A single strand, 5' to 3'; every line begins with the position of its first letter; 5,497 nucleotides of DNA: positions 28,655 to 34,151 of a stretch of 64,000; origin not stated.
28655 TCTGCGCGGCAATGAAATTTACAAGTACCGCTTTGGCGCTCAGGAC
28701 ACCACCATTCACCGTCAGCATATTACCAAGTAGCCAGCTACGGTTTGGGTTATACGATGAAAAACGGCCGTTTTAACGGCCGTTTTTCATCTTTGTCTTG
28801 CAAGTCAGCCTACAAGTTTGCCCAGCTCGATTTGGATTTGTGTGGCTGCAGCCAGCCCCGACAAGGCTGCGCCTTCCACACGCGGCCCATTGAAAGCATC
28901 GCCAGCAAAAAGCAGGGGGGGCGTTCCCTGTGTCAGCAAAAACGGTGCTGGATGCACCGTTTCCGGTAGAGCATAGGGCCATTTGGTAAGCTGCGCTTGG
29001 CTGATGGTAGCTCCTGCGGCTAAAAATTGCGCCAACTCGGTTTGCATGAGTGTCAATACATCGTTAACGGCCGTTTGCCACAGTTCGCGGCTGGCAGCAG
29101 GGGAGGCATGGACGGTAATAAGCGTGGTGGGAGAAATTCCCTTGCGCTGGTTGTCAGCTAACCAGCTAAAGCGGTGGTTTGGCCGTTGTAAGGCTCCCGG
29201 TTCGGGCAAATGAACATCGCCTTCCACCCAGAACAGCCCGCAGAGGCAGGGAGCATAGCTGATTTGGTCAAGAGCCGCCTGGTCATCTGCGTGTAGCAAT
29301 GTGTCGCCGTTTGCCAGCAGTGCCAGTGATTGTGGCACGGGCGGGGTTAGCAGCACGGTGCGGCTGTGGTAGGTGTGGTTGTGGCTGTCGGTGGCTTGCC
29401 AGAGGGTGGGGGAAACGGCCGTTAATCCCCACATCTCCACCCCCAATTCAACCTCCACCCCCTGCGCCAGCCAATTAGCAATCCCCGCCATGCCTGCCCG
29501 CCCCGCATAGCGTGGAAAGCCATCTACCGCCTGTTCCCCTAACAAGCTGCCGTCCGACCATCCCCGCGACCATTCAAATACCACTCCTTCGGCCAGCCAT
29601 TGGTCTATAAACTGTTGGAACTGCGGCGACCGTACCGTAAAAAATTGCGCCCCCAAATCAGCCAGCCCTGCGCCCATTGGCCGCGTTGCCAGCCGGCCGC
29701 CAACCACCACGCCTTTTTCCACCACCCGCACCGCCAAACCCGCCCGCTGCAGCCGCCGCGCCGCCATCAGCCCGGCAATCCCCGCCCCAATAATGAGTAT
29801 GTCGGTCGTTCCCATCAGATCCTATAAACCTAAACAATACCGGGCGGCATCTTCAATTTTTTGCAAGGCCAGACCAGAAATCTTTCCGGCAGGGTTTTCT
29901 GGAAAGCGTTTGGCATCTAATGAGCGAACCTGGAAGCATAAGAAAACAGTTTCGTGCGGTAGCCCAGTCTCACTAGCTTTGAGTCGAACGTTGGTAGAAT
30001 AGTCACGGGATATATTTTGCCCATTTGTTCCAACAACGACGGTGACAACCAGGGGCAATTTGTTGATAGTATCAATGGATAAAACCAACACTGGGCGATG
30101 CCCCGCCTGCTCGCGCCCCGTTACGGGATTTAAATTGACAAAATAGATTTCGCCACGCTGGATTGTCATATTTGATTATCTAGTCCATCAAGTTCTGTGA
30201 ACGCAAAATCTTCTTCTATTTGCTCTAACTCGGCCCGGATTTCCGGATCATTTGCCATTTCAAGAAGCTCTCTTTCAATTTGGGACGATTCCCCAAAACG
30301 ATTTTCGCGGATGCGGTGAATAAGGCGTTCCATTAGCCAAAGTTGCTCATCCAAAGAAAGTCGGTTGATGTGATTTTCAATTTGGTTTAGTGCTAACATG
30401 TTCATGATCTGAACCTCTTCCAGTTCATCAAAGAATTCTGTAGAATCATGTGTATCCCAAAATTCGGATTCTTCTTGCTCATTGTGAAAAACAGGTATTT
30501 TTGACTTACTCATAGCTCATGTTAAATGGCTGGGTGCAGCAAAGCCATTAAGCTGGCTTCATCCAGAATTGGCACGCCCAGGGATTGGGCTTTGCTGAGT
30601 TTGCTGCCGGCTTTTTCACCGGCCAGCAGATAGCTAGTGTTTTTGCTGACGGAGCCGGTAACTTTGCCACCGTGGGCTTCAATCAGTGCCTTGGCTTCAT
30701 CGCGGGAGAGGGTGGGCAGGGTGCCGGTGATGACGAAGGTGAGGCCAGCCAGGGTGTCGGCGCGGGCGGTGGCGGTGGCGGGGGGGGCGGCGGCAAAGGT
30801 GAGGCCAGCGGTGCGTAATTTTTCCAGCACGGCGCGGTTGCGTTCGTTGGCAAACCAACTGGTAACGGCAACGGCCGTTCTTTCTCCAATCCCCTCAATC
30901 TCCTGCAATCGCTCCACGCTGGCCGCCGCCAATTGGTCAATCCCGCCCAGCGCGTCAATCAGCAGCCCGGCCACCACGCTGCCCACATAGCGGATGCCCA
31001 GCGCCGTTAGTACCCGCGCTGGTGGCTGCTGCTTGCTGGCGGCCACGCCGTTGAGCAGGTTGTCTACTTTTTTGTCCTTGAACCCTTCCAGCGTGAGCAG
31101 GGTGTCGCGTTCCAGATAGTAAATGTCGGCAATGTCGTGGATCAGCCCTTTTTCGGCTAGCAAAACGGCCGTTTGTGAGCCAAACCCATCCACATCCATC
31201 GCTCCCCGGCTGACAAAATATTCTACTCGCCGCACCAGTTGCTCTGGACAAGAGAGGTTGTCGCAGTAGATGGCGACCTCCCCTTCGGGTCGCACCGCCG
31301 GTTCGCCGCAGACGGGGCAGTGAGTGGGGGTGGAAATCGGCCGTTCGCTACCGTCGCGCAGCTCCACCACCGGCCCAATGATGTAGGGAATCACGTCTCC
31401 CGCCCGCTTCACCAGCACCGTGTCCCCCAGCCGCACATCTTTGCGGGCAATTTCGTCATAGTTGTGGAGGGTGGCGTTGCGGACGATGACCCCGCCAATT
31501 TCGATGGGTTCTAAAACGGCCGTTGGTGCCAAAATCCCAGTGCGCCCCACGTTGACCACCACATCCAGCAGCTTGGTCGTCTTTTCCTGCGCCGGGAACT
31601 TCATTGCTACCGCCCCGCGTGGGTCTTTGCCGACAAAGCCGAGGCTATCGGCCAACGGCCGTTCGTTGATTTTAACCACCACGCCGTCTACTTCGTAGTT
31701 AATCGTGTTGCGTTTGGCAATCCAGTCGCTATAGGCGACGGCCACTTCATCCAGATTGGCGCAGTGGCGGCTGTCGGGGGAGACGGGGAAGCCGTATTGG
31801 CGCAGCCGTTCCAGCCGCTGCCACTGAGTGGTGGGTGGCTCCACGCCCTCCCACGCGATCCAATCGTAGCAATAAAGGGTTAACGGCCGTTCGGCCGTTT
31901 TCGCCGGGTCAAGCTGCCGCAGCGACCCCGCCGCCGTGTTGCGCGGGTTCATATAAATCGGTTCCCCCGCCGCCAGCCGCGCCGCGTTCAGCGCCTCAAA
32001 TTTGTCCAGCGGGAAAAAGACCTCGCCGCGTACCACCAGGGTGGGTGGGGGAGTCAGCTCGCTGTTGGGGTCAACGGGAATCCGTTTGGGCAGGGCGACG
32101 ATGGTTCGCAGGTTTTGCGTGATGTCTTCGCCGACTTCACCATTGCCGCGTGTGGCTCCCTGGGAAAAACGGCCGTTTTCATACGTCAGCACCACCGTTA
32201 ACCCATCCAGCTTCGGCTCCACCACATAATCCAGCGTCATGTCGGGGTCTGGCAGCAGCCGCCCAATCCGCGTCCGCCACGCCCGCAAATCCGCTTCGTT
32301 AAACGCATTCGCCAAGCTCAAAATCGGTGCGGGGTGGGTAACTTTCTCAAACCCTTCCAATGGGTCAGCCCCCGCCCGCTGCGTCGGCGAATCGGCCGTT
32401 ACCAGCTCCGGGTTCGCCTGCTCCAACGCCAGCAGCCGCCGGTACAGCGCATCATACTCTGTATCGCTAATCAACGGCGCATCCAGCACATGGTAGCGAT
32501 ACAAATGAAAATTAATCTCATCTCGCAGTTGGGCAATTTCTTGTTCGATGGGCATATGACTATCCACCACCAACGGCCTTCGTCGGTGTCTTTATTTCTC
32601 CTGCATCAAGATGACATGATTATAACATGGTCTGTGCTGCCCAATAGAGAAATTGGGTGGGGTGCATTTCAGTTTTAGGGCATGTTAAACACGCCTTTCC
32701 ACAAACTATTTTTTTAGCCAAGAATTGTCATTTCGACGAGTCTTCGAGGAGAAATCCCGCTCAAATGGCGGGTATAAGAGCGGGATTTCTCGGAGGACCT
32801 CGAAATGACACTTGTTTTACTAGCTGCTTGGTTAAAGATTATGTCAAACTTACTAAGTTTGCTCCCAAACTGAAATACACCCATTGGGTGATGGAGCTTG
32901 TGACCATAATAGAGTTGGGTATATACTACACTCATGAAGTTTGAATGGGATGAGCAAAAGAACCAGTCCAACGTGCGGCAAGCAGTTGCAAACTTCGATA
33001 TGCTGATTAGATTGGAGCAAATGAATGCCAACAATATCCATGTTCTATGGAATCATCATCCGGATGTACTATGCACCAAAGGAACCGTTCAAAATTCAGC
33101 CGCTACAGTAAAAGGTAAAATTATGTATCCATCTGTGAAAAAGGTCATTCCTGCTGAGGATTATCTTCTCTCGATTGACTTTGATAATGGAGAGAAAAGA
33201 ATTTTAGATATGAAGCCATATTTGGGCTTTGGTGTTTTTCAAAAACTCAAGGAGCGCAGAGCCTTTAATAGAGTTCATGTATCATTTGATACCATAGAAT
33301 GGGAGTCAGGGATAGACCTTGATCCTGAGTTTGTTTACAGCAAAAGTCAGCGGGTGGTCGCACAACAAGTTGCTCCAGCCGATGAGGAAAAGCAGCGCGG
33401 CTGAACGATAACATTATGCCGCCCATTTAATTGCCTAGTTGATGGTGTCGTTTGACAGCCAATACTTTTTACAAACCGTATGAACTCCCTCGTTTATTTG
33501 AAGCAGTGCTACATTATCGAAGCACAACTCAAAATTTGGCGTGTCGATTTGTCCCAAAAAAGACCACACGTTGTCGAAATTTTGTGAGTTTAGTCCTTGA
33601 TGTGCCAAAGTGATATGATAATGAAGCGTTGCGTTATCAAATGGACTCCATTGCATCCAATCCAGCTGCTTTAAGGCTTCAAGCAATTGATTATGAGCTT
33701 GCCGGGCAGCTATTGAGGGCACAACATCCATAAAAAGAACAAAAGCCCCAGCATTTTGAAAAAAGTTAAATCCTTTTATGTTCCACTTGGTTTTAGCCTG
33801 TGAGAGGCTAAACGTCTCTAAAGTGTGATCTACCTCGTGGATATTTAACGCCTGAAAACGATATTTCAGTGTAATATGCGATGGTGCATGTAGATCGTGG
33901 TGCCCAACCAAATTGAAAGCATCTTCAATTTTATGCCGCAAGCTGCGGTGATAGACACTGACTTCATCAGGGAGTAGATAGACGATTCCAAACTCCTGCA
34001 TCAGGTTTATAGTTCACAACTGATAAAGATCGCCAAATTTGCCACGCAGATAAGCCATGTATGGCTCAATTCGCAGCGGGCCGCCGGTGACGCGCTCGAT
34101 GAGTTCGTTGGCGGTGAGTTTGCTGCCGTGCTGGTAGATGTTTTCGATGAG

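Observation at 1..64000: Highly iterated palindrome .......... saturating the window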

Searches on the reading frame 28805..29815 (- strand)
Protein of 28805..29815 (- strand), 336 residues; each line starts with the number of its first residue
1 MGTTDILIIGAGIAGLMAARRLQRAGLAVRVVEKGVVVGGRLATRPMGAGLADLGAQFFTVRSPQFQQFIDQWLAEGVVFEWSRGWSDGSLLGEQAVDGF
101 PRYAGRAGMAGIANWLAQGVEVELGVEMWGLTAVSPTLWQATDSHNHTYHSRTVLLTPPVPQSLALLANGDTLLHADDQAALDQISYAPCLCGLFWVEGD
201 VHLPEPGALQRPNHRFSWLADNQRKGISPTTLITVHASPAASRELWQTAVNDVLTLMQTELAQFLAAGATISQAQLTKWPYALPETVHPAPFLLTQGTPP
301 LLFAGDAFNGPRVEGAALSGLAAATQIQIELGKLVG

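Call 6: search_protein_families(library=pfam, proteins=[window:28805-29815:-])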
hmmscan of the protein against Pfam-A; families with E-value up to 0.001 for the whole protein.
window:28805-29815:- (336 aa): 9 families
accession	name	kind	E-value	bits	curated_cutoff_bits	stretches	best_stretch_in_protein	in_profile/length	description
PF01593.30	Amino_oxidase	-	4.3e-22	79.4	19.8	2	13-72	1-60/443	Flavin containing amine oxidoreductase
PF13450.12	NAD_binding_8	-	1.7e-13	51.1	21.9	1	8-72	1-67/68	NAD(P)-binding Rossmann-like domain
PF00890.30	FAD_binding_2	-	2.4e-07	30.7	20.4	1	5-44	1-40/414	FAD binding domain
PF12831.13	FAD_oxidored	-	2.1e-06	27.8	27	1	5-49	1-45/416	FAD dependent oxidoreductase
PF01266.30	DAO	-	4.3e-06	26.9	27.9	1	5-39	1-35/353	FAD dependent oxidoreductase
PF07992.20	Pyr_redox_2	-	6.5e-06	26.2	26.1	1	5-42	2-40/291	Pyridine nucleotide-disulphide oxidoreductase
PF03486.20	HI0933_like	-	8.6e-06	25.8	50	1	5-44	2-41/244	HI0933-like protein Rossmann domain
PF01494.25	FAD_binding_3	-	1.5e-05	24.8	22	1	4-34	2-32/349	FAD binding domain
PF01946.23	Thi4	-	3.2e-05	23.7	26.2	1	4-41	18-56/235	Thi4 family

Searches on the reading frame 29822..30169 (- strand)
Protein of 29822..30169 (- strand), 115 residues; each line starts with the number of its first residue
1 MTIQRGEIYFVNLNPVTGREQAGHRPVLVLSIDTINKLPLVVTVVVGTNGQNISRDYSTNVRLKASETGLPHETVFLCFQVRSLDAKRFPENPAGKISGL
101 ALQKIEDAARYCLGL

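Call 6: search_protein_families(library=pfam, proteins=[window:29822-30169:-])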
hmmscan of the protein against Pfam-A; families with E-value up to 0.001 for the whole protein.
window:29822-30169:- (115 aa): 1 family
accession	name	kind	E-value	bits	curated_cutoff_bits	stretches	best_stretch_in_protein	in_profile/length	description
PF02452.23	PemK_toxin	-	2.5e-21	76.4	23.1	1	4-109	1-105/109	PemK-like, MazF-like toxin of type II toxin-antitoxin system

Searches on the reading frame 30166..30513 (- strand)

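Call 6: search_protein_families(library=pfam, proteins=[window:30166-30513:-])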
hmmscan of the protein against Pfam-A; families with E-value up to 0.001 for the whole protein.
window:30166-30513:- (115 aa): 1 family
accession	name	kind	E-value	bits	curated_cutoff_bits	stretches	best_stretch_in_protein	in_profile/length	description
PF12441.14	CopG_antitoxin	-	3.4e-09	37.7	28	1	5-58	2-53/79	CopG antitoxin of type II toxin-antitoxin system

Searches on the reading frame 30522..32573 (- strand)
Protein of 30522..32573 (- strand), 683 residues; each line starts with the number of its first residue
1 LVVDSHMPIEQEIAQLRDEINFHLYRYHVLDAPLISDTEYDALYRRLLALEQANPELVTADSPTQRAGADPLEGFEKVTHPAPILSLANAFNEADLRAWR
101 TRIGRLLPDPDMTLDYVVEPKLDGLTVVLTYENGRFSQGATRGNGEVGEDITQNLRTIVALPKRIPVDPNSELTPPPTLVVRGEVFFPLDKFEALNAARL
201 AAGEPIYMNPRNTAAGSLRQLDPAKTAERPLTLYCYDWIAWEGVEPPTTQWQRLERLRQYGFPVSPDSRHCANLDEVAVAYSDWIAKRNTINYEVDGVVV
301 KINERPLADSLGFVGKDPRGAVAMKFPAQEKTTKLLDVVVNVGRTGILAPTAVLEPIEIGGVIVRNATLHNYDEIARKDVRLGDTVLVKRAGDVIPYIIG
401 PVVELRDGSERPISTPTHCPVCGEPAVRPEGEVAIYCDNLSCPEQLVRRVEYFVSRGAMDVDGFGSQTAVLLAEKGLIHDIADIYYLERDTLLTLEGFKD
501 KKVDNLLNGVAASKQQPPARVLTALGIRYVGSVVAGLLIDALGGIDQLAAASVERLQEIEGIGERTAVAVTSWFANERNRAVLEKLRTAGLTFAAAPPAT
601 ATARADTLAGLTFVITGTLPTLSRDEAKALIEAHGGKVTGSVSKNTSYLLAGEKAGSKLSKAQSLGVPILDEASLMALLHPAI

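Call 8: search_protein_families(library=pfam, proteins=[window:30522-32573:-])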
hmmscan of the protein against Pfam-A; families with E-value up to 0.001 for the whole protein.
window:30522-32573:- (683 aa): 9 families
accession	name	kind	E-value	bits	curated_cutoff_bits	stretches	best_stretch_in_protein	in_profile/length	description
PF01653.23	DNA_ligase_aden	-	7.9e-86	288.1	27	1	74-329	3-253/253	NAD-dependent DNA ligase adenylation domain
PF03120.22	DNA_ligase_OB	-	5.4e-31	106.7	32.9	1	332-409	1-78/79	NAD-dependent DNA ligase OB-fold domain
PF12826.13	HHH_2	-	7.3e-19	68.1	27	1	520-582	1-63/64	Helix-hairpin-helix motif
PF00533.33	BRCT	-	6.1e-17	62.1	21.3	1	608-677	6-76/78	BRCA1 C Terminus (BRCT) domain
PF14520.12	HHH_5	-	4.2e-12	46.8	27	1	525-568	5-49/57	Helix-hairpin-helix domain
PF03119.21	DNA_ligase_ZBD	-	2.7e-11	43.6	25.8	1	418-443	1-26/27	NAD-dependent DNA ligase C4 zinc finger domain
PF12738.14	PTCB-BRCT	-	8.7e-08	32.5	22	1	622-669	11-58/63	twin BRCT domain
PF22745.1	Nlig-Ia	-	3.7e-07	31.2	27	1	10-59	3-52/92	DNA ligase-like, N-terminal NAD+-binding domain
PF16589.12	BRCT_2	-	3e-06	27.9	27.3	1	608-670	3-65/86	BRCT domain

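Call 11: find_related_loci(query=window:30522-32573:-, collection=genome_contigs, flank=10000)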
Query window:30522-32573:- (683 aa) in genome_contigs; peptide patterns used: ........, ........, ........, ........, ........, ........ (x = any residue, [..] = any of these).
233 stretches matched a pattern; 142 encode a relative of the query (tblastn E <= 1e-3); the best 80 are kept; 80 distinct loci.
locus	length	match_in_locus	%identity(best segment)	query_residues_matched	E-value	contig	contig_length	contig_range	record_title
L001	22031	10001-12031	92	1-680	0e+0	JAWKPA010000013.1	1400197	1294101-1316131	MAG: Chloroflexota bacterium isolate BC3.16 BC3.16.fa-13, whole genome shotgun sequence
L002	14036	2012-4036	76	4-679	0e+0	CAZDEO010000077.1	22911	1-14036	MAG TPA_asm: uncultured Anaerolinea sp. isolate SRP304446_co1_155 genome assembly, contig: NODE_1532_length_22911_cov_12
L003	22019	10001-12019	77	7-680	0e+0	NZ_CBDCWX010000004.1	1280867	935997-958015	MAG: Candidatus Leptofilum sp. isolate 7b64b919-6ea5-499b-8485-25358eaaa058 contig_4, whole genome shotgun sequence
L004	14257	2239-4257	77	7-680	0e+0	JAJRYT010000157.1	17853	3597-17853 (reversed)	MAG: Chloroflexota bacterium isolate Dive96_bin3.68 k141_2611266, whole genome shotgun sequence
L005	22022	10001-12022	77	10-683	0e+0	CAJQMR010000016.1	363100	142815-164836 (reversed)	MAG: uncultured Anaerolineae bacterium isolate 10_20180412_Bin_Bin_103_1 genome assembly, contig: c_000011555332, whole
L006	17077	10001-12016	76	7-678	0e+0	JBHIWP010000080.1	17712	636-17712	MAG: Candidatus Promineifilaceae bacterium isolate MAG27 WDNA05_bin.10.orig_80, whole genome shotgun sequence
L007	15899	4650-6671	76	7-683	0e+0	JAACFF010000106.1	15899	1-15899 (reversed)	MAG: Chloroflexota bacterium isolate bin.33 scaffold_2063, whole genome shotgun sequence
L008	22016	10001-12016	77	7-679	0e+0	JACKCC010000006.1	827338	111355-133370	MAG: Ardenticatenaceae bacterium isolate HK-STAS-CHLO-37 HK-STAS-CHLO-37_6, whole genome shotgun sequence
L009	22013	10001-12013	76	7-678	0e+0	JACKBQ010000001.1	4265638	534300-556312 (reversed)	MAG: Ardenticatenaceae bacterium isolate HK-STAS-CHLO-25 HK-STAS-CHLO-25_1, whole genome shotgun sequence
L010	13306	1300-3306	77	6-675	0e+0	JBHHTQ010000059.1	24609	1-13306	MAG: Anaerolineae bacterium isolate S.9.sp3_bin.44 NODE_261_length_24609_cov_7.281991, whole genome shotgun sequence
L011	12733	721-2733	76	7-678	0e+0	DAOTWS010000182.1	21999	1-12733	MAG TPA_asm: Anaerolineae bacterium isolate H16_161 k91_2640185, whole genome shotgun sequence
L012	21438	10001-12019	76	7-680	0e+0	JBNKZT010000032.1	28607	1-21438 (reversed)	MAG: Candidatus Promineifilaceae bacterium isolate D1.bin.20.strict NODE_32_length_28607_cov_4.107992, whole genome shot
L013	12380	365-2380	76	7-679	0e+0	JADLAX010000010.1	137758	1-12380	MAG: Anaerolineae bacterium isolate SJ142 c_000000155237, whole genome shotgun sequence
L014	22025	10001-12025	75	7-683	0e+0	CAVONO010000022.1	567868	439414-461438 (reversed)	MAG: uncultured Chloroflexia bacterium isolate MFD09779.bin.3.231 genome assembly, contig: contig_7505, whole genome sho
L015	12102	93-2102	75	11-679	0e+0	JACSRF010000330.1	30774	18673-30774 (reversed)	MAG: Anaerolinea sp. isolate CH6 contig-70_1380, whole genome shotgun sequence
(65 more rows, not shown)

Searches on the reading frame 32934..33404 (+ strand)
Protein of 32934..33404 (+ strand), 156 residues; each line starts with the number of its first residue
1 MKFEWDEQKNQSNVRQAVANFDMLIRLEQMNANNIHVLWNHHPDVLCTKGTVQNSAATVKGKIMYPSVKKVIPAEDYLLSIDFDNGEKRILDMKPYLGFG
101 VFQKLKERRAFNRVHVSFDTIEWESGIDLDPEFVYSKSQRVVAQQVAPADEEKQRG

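Call 8: search_protein_families(library=pfam, proteins=[window:32934-33404:+])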
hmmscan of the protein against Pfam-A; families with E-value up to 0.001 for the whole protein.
window:32934-33404:+ (156 aa): 1 family
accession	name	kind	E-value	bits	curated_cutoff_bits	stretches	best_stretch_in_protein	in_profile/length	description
PF10387.14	DUF2442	-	3.9e-13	49.8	23.9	1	68-137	1-69/72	Protein of unknown function (DUF2442)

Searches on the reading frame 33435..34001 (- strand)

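Call 8: search_protein_families(library=pfam, proteins=[window:33435-34001:-])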
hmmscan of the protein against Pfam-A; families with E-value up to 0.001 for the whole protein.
window:33435-34001:- (188 aa): 2 families
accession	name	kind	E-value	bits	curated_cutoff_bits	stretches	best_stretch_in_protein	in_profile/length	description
PF13563.12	2_5_RNA_ligase2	-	1.2e-13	51.8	27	1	12-171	3-150/152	2'-5' RNA ligase superfamily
PF02834.22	LigT_PEase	-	1e-05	26.1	23.3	0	101-168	9-78/87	LigT like Phosphoesterase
